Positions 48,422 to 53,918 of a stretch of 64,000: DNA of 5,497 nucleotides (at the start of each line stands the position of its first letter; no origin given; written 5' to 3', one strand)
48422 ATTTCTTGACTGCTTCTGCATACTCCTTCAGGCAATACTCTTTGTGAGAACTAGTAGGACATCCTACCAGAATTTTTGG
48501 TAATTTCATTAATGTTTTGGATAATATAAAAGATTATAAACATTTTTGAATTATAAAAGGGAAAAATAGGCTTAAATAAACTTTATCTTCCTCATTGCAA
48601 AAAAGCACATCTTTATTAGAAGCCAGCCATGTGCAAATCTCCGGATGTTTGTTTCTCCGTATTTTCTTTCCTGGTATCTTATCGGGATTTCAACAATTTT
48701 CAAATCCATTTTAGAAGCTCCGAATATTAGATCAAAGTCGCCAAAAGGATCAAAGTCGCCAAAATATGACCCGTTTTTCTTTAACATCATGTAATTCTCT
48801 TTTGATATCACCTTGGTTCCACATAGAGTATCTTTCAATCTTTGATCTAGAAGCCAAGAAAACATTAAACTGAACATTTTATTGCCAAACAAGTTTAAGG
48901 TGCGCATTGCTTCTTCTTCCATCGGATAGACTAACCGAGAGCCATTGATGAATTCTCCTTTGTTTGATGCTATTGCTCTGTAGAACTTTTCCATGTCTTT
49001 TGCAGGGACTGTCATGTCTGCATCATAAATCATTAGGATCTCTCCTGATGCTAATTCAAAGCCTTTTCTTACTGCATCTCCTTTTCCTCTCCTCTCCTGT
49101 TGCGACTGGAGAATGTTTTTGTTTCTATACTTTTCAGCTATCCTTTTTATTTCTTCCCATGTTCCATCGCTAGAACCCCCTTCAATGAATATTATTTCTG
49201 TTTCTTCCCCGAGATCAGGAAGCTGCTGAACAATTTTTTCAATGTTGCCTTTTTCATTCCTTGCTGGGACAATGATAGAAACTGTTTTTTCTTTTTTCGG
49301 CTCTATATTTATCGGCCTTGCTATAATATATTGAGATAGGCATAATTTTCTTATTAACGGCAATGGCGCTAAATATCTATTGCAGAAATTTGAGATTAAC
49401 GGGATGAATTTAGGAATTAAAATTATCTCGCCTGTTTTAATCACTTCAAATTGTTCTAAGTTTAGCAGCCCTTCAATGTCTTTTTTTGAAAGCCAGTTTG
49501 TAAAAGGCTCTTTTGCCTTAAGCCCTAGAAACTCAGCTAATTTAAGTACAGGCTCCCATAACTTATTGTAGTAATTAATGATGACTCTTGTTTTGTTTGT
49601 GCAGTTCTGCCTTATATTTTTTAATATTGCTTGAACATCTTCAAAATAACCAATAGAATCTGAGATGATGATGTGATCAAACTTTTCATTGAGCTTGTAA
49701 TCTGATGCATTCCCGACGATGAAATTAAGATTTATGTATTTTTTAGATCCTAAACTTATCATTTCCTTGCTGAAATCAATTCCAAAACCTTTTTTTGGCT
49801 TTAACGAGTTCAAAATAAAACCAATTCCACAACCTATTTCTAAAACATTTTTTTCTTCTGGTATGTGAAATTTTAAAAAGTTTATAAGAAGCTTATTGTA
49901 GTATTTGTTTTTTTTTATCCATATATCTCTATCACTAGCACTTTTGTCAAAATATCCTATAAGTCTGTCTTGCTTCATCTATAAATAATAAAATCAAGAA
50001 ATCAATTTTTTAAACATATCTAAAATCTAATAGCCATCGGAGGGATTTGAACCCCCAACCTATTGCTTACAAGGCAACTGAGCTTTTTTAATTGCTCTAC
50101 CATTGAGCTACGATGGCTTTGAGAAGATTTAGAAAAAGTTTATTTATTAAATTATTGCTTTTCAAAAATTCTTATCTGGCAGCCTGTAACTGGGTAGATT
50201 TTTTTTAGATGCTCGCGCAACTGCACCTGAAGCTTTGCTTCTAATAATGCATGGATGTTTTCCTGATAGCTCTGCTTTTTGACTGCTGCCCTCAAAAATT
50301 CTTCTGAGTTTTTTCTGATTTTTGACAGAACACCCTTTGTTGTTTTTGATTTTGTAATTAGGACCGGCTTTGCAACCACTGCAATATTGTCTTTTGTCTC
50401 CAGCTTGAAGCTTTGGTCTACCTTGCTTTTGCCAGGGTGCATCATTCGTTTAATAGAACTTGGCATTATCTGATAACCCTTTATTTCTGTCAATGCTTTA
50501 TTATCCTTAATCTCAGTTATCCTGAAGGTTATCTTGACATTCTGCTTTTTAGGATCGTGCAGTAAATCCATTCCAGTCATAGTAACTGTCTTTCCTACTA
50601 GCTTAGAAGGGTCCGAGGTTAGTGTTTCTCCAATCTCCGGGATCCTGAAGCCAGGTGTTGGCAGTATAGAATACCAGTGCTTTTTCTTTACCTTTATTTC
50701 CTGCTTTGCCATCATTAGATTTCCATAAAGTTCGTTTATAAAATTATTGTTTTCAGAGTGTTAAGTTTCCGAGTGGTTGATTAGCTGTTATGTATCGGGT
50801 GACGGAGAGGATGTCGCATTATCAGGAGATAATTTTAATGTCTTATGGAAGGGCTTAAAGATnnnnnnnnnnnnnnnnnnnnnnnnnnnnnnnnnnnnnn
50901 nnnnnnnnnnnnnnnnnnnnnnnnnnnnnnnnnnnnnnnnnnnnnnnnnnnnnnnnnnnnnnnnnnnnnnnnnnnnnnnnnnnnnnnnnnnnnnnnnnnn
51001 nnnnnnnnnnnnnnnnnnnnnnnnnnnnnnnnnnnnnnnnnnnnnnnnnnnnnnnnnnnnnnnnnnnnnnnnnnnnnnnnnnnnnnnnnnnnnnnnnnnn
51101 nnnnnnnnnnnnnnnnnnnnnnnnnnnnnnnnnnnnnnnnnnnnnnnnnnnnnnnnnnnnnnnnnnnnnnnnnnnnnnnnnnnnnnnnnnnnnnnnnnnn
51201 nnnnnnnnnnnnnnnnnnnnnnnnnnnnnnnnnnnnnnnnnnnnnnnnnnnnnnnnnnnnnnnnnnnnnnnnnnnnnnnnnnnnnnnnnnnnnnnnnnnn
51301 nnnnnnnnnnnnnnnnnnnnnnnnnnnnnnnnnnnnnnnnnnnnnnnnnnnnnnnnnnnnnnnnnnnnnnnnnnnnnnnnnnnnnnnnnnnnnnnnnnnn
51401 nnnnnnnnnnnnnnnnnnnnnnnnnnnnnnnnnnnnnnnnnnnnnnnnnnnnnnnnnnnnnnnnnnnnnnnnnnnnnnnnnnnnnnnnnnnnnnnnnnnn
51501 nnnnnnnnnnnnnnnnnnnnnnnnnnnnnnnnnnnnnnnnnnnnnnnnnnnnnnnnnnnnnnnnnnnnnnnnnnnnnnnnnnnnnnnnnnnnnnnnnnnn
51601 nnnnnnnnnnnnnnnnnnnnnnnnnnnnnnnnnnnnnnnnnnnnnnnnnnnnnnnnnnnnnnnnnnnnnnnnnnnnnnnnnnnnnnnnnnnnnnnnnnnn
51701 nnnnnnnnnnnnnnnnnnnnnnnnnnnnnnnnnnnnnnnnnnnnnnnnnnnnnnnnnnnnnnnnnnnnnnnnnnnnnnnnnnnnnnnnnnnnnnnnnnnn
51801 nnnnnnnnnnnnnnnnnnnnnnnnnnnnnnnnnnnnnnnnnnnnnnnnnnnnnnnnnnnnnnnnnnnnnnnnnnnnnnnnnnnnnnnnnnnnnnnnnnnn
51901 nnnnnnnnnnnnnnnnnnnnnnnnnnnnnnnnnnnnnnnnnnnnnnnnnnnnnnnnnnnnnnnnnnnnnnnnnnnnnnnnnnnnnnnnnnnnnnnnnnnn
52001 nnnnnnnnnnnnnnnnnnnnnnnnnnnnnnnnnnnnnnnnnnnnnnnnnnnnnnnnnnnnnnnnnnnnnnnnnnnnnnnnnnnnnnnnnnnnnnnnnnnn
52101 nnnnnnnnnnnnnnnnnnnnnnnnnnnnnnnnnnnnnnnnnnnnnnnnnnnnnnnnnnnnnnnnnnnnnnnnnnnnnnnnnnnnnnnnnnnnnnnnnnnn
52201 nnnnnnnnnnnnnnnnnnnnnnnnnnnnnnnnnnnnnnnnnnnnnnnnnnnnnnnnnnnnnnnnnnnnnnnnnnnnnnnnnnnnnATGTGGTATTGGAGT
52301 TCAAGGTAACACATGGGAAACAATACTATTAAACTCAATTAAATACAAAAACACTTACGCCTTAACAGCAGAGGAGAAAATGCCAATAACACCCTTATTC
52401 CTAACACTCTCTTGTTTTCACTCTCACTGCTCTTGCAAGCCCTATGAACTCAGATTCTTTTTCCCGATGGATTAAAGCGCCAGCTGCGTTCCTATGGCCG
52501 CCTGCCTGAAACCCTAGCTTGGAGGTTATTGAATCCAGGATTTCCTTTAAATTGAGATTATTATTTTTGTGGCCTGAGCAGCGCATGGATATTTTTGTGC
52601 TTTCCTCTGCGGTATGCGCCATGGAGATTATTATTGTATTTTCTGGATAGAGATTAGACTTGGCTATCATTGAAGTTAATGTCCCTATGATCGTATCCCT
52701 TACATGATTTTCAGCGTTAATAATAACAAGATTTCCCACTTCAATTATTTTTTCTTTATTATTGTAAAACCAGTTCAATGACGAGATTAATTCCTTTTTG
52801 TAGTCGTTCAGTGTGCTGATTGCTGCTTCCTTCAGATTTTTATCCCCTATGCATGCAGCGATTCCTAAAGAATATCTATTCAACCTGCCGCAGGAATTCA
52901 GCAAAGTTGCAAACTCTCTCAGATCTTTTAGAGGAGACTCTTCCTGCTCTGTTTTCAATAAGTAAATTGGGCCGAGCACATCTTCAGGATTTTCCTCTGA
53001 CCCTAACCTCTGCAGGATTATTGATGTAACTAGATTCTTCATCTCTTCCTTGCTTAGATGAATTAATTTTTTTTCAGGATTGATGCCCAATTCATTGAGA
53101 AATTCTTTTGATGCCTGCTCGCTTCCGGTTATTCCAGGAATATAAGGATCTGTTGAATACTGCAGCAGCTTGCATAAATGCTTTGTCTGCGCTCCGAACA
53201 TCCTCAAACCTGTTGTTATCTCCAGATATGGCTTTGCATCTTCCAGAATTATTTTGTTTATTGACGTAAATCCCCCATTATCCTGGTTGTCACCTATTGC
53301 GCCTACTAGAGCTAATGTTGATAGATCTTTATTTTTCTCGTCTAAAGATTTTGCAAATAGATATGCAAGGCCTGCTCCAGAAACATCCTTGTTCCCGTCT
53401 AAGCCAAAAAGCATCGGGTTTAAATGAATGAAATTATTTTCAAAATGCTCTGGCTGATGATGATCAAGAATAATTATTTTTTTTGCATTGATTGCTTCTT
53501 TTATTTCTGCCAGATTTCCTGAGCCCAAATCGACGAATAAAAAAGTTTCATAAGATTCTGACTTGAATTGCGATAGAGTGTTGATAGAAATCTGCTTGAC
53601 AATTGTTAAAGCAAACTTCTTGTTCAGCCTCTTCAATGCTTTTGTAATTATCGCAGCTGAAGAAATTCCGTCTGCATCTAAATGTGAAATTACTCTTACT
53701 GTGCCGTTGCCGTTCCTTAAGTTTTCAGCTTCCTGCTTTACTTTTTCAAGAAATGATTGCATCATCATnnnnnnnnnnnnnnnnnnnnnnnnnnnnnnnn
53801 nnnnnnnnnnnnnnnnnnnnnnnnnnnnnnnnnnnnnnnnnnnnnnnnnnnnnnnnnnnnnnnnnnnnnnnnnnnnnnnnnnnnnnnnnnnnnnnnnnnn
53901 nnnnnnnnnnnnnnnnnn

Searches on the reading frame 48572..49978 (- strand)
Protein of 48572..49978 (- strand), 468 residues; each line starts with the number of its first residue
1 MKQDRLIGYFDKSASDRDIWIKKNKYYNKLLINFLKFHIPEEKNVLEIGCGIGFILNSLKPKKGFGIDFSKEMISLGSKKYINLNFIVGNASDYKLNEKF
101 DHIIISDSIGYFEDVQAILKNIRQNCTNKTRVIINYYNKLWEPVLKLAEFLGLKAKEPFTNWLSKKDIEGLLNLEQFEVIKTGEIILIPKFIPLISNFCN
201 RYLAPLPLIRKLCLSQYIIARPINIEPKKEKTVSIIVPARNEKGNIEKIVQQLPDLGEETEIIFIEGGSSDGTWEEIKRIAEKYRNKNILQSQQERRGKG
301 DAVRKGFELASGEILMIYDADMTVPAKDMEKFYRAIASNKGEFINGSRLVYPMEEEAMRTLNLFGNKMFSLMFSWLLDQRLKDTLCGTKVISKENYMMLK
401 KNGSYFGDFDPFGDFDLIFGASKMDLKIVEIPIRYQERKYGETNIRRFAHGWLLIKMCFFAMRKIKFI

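Call 81: search_protein_families(library=pfam, proteins=[window:48572-49978:-], max_evalue=0.0001)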
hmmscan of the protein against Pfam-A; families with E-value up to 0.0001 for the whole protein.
window:48572-49978:- (468 aa): 8 families
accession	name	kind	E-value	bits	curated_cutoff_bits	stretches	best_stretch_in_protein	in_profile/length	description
PF00535.33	Glycos_transf_2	-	2.1e-22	80.3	23.3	1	234-369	1-132/168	Glycosyl transferase family 2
PF13847.12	Methyltransf_31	-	6.9e-14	52.2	27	1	42-149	4-127/145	Methyltransferase domain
PF13489.12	Methyltransf_23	-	2.3e-13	50.7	27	1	25-181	6-163/164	Methyltransferase domain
PF13649.12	Methyltransf_25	-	1.8e-11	45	27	1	45-124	1-91/97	Methyltransferase domain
PF10111.15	Glyco_tranf_2_2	-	1e-10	42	27.3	1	234-355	1-125/276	Glycosyltransferase like family 2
PF08241.18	Methyltransf_11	-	4.9e-10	40.4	21.2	1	46-125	1-86/95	Methyltransferase domain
PF08242.18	Methyltransf_12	-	7.5e-10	39.9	30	1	46-127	1-93/98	Methyltransferase domain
PF13641.12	Glyco_tranf_2_3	-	7.8e-05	23.2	27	0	233-325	3-100/230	Glycosyltransferase like family 2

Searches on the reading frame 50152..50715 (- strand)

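Call 81: search_protein_families(library=pfam, proteins=[window:50152-50715:-], max_evalue=0.0001)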
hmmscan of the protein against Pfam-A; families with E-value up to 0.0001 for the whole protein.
window:50152-50715:- (187 aa): 1 family
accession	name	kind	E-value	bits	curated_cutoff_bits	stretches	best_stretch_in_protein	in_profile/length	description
PF01015.23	Ribosomal_S3Ae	-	4.5e-36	124.6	29.3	1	8-182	9-183/191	Ribosomal S3Ae family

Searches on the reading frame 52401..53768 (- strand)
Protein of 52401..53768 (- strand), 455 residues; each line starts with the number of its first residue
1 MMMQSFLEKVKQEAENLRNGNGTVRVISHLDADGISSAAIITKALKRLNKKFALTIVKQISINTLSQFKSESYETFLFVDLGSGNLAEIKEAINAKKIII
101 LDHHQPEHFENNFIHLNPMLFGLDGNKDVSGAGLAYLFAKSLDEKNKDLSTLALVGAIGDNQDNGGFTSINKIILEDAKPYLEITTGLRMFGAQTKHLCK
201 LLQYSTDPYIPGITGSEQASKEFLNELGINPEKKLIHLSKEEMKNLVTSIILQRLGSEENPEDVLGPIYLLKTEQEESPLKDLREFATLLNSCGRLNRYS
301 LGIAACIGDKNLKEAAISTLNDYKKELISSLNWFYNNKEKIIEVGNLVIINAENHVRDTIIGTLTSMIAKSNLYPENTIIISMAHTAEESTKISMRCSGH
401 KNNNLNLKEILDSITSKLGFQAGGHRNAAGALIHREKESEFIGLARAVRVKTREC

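Call 81: search_protein_families(library=pfam, proteins=[window:52401-53768:-], max_evalue=0.0001)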
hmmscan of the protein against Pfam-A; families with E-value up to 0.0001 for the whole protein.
window:52401-53768:- (455 aa): 3 families
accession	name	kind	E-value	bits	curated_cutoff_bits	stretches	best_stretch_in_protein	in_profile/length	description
PF21763.2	DHH_CID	-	2.1e-16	60.6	27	1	190-256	1-71/84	DHH-CID domain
PF01368.27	DHH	-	4.7e-13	50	28.1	1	24-155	2-123/125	DHH family, N-terminal domain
PF02272.25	DHHA1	-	1.3e-07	32.5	25.9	1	353-444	10-95/102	DHHA1 domain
